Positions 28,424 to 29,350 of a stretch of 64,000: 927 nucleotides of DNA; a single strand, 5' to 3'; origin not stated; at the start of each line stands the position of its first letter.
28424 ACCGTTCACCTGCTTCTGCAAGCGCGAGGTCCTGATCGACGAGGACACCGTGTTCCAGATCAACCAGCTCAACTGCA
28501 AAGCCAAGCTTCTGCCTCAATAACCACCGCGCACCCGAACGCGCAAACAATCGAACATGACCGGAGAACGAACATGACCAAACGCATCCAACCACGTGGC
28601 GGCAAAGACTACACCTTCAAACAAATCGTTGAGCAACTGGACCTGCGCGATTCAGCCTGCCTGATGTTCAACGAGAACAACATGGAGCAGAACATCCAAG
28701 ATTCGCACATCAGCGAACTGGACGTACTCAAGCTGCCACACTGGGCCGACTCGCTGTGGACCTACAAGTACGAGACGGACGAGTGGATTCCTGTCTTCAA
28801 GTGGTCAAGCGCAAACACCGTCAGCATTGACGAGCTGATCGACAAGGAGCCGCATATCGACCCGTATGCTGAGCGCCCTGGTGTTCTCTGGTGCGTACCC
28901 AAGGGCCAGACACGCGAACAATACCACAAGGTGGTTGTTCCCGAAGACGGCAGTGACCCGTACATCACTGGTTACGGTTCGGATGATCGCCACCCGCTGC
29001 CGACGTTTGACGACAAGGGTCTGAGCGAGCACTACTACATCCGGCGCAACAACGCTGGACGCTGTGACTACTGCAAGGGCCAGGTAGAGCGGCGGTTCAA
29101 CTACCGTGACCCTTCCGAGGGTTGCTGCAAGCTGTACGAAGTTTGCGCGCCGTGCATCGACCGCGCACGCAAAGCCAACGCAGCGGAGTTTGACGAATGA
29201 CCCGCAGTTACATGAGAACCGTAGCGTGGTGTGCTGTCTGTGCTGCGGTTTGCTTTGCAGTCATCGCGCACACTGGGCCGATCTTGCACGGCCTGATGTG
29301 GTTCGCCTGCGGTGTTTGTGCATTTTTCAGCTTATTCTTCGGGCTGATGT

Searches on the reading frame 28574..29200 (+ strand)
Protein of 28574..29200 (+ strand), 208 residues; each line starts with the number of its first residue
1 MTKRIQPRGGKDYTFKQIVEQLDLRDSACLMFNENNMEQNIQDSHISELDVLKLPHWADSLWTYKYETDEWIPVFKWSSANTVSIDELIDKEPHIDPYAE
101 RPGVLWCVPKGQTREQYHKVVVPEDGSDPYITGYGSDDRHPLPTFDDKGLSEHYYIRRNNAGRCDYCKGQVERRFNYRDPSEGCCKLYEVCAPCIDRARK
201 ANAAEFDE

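Call 17: search_protein_families(library=phrogs, proteins=[window:28574-29200:+])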
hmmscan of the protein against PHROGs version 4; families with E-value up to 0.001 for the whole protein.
window:28574-29200:+ (208 aa): 1 family
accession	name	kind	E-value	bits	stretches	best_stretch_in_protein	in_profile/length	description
phrog_15864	-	unknown function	8e-22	78.9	1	92-207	3-119/121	-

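Call 58: search_protein_families(library=pfam, proteins=[window:28574-29200:+], max_evalue=0.01)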
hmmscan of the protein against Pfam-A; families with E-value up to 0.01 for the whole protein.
window:28574-29200:+ (208 aa): 0 families
